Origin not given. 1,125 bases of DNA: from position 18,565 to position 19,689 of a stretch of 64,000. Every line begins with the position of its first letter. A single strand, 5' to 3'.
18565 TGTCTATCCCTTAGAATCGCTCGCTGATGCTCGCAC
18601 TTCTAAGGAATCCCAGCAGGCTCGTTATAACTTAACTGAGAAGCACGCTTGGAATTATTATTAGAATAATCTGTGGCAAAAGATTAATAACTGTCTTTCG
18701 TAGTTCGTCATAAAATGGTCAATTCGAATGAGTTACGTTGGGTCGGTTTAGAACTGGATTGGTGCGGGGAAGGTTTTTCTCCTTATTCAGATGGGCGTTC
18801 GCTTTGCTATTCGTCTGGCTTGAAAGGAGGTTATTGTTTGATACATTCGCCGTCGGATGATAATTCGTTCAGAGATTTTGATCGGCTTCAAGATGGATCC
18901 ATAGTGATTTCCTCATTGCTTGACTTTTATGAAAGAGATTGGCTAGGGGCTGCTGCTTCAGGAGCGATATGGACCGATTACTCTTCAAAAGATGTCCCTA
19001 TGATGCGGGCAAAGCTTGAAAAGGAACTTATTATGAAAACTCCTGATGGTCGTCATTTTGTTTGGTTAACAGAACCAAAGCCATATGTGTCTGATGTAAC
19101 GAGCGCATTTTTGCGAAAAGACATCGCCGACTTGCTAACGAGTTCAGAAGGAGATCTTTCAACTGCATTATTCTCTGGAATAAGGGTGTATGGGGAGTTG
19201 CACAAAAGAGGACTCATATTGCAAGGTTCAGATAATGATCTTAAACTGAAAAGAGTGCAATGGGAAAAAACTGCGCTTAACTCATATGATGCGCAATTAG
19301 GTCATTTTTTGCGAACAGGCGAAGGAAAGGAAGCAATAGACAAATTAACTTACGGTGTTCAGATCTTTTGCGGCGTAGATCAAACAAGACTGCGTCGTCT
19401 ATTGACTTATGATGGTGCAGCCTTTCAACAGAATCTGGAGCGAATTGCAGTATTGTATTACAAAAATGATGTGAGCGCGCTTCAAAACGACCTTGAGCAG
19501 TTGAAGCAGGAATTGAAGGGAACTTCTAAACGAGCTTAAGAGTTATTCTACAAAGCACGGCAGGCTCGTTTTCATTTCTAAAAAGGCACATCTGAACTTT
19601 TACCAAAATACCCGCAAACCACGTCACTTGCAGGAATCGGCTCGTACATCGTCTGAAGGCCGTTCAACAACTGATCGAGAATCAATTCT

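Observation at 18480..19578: Three att-like copies in tandem suggest remnants of successive integrations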

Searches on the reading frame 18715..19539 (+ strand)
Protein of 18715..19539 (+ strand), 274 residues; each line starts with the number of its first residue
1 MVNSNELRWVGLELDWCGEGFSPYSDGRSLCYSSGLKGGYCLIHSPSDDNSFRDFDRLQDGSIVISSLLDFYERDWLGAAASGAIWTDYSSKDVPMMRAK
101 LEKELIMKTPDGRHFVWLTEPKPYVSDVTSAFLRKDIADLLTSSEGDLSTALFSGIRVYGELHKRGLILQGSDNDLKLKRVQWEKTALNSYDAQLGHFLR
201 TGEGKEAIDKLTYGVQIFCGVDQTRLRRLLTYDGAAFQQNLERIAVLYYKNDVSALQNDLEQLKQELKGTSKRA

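Call 11: search_protein_families(library=pfam, proteins=[window:18715-19539:+], max_evalue=0.01)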
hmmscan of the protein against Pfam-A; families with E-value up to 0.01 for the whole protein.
window:18715-19539:+ (274 aa): 0 families

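Call 13: find_encoding_contigs(protein=window:18715-19539:+, flank=10000, max_places=10)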
Protein window:18715-19539:+ (274 aa): 11 contigs read that carry it; 4 places shown.
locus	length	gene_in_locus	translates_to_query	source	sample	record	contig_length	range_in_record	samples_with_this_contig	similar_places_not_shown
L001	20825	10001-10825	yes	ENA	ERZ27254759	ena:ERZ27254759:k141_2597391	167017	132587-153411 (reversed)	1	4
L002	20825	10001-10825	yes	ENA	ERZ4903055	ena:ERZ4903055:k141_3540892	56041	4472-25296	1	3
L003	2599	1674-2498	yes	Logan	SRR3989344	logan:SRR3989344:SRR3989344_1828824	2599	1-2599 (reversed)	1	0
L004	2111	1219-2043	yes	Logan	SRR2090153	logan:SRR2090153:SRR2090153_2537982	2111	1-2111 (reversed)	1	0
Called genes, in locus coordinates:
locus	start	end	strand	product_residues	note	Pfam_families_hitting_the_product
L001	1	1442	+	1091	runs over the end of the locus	-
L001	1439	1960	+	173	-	-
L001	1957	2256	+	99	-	-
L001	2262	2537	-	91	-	-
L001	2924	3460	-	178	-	PF00239:Resolvase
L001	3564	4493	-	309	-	-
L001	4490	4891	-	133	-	-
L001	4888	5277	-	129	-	-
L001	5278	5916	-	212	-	-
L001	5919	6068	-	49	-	-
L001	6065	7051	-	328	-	PF09250:Prim-Pol (weak)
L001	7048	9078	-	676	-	PF08706:D5_N, PF19263:DUF5906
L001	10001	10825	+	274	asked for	-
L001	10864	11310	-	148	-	-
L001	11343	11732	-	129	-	-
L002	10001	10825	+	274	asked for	-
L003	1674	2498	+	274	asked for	-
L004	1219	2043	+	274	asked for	-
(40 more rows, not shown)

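Call 26: find_homologous_proteins(query=window:18715-19539:+)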
Query window:18715-19539:+ (274 aa): 3 proteins with E <= 0.001 among 1315 candidates.
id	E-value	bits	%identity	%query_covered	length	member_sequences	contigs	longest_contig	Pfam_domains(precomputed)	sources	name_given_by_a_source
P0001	3.0e-182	622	100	100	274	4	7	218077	-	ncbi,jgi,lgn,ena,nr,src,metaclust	ncbi:hypothetical protein J4219_04155 [Candidatus Woesearchaeota archaeon]|nr:hypothetical protein [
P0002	1.9e-72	262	50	97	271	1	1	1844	-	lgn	-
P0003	6.4e-72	260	93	45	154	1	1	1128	PF17991.8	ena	-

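Call 27: find_encoding_contigs(protein=P0002, flank=10000)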
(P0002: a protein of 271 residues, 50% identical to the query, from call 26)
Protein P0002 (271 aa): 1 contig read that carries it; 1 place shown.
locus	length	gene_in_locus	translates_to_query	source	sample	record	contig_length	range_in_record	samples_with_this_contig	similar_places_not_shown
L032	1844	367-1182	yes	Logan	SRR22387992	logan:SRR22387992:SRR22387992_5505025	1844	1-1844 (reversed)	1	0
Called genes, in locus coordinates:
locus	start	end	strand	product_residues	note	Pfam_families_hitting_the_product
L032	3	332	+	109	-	?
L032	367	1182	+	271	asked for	-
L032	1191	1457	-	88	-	PF05016:ParE_toxin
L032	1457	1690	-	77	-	-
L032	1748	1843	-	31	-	?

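Call 28: find_encoding_contigs(protein=P0003, flank=10000)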
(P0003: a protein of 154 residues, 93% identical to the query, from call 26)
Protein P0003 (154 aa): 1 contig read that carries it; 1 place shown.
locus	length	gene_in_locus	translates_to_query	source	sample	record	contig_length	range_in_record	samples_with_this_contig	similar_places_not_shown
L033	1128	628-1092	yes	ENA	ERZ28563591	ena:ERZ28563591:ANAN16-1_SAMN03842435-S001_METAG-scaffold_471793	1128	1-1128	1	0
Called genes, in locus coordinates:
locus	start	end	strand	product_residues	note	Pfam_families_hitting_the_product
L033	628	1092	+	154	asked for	PF17991:Thioredoxin_10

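Call 47: search_protein_families(library=phrogs, proteins=[window:18715-19539:+], max_evalue=0.01)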
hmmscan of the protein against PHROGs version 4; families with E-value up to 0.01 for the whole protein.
window:18715-19539:+ (274 aa): 0 families

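Call 48: search_solved_structures(query=window:18715-19539:+, max_evalue=1)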
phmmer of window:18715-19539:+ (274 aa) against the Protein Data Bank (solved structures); distinct sequences matched with E-value up to 1: 2.
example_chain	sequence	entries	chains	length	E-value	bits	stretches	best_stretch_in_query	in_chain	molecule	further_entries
6snz_A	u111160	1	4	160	0.73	12.1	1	98-169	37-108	Prelamin-A/C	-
7sqk_B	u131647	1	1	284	0.95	11.8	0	186-252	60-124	HAUS augmin-like complex subunit 2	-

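Call 70: find_related_loci(query=window:18715-19539:+, collection=viral_contigs, flank=8000)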
Query window:18715-19539:+ (274 aa) in viral_contigs; peptide patterns used: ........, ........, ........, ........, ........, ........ (x = any residue, [..] = any of these).
5 stretches matched a pattern, but none encodes a relative of the query by tblastn (E <= 1e-3).

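Call 71: search_protein_representatives(protein=window:18715-19539:+)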
Query: 274 residues. Proteins with E-value up to 0.001 (for the whole library): 9; up to 1e-10: 7; up to 1e-30: 5. The best 9 are listed.
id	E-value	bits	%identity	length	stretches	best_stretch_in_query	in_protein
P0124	2.8e-85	302.1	54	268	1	1-269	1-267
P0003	2.0e-72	260.0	93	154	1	1-124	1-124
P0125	2.3e-56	207.3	45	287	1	19-269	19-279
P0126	1.3e-47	178.6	43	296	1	23-268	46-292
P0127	3.3e-43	164.2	38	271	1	4-267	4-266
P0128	8.3e-30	120.2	36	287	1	19-267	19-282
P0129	8.8e-17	77.5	44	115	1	6-108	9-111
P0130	3.1e-05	39.6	26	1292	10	117-178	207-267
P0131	1.9e-04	37.0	27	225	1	46-266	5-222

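Call 74: search_protein_families(library=pfam, alignment_id=A3, max_evalue=0.1)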
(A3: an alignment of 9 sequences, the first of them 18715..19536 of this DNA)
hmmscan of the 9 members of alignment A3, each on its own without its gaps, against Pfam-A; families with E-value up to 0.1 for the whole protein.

A. member 1, window:18715-19536:+ (274 aa): 1 family
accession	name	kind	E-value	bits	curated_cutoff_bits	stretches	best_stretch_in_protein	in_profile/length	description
PF14932.11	HAUS-augmin3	-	0.046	13.7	29.4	1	159-270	33-141/260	HAUS augmin-like complex subunit 3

B. families by the number of members that match (of 9 scanned): 2 families
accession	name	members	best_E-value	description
PF12715.13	Abhydrolase_7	1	0.011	Abhydrolase family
PF14932.11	HAUS-augmin3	1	0.046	HAUS augmin-like complex subunit 3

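Call 75: find_encoding_contigs(protein=P0124, flank=10000, max_places=5)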
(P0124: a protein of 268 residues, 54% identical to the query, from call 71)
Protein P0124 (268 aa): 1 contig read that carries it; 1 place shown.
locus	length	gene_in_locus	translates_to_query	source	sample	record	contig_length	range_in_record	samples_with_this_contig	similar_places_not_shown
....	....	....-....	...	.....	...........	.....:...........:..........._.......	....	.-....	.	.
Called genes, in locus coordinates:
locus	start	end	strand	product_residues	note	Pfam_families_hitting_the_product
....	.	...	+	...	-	?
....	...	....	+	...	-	-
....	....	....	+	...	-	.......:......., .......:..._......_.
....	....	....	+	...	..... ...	-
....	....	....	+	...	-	-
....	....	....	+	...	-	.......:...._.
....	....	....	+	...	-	?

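Call 78: predict_structure(alignment_id=A3)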
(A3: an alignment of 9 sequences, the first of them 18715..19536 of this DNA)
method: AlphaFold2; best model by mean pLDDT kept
length: 274 residues; sequences in the alignment: 9
mean_pLDDT: 77.8   pTM: 0.71
mean pLDDT of the five models: 77.8, 76.4, 73.3, 69.4, 62.9
residues with pLDDT >= 90: 61; 70-90: 139; 50-70: 49; < 50: 25
segments of 3 or more residues with pLDDT < 50: 17-21, 225-233, 269-274
pLDDT, mean of each block of 10 residues (from residue 1): 85 64 68 89 78 81 87 89 81 92 87 82 90 89 74 91 91 90 87 79 80 80 51 52 54 68 59 36
secondary structure, 60 per line:
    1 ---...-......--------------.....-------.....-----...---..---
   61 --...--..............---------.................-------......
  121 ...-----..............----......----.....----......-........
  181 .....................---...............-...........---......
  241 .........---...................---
elements in order: E8-13 E28-32 E40-44 E63-65 H68-81 H91-107 E115-123 E129-134 H135-142 H147-152 E157-161 E166-171 H173-201 H205-219 H221-231 H235-249 H253-271

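Call 81: fold_search(model_id=the predicted structure, library=pdb)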
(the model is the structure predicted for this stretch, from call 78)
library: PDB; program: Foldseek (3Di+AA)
matches with E <= 10: 175; with E <= 0.001: 0
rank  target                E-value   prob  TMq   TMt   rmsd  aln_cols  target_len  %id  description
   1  4kdd                  5.2e-01  0.09  0.13  0.17  15.9       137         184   13  Structure of Mycobacterium tuberculosis ribosome recycling factor in presence of detergent (released 2014-03-12)
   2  1is1                  5.5e-01  0.08  0.13  0.18  16.2       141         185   13  Crystal structure of ribosome recycling factor from Vibrio parahaemolyticus (released 2003-06-17)
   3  4kb4                  5.8e-01  0.10  0.14  0.19  14.1       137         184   14  Crystal structure of ribosome recycling factor mutant R31A from Mycobacterium tuberculosis (released 2014-03-12)
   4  4gfq                  7.8e-01  0.04  0.12  0.17  24.0       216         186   11  2.65 Angstrom Resolution Crystal Structure of Ribosome Recycling Factor (frr) from Bacillus anthracis (released 2012-08-15)
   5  6zs9_A5               8.7e-01  0.05  0.12  0.15  20.0       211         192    8  Human mitochondrial ribosome in complex with ribosome recycling factor (released 2020-10-14)
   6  3hul_B                9.8e-01  0.08  0.20  0.20  13.3       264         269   10  Structure of putative homoserine kinase thrB from Listeria monocytogenes (released 2009-07-14)
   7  6eri_Az               1.0e+00  0.04  0.13  0.17  23.4       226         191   12  Structure of the chloroplast ribosome with chl-RRF and hibernation-promoting factor (released 2018-04-18)
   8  1wqf                  1.0e+00  0.03  0.12  0.16  21.0       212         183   11  Crystal structure of Ribosome recycling factor from Mycobacterium Tuberculosis (released 2005-02-22)
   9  7mqa_SW               1.2e+00  0.15  0.18  0.25  12.2       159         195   10  Cryo-EM structure of the human SSU processome, state post-A1 (released 2021-09-22)
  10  6now_B                1.2e+00  0.13  0.17  0.23  11.7       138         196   14  Human Mitochondrial Alanyl-tRNA Synthetase C-Ala domain (released 2020-01-22)
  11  9a5g_A                1.2e+00  0.04  0.12  0.16  19.3       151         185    9  Integrative model of RRF-YTWF by crosslinking MS and deep learning (released 2024-09-18)
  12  7a6h_O                1.5e+00  0.03  0.11  0.08  18.6       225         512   12  Cryo-EM structure of human apo RNA Polymerase III (released 2021-02-03)
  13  2p9s_D                1.5e+00  0.02  0.16  0.16  17.3       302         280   11  Structure of bovine Arp2/3 complex co-crystallized with ATP/Mg2+ (released 2007-05-29)
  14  4esx_B                1.6e+00  0.01  0.09  0.08  18.7       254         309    9  Crystal structure of C. albicans Thi5 complexed with PLP (released 2012-09-19)
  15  6w6m_A                1.7e+00  0.08  0.16  0.11  17.6       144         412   14  Single particle cryoEM structure of V. cholerae Type IV competence pilus secretin PilQ (released 2020-10-14)
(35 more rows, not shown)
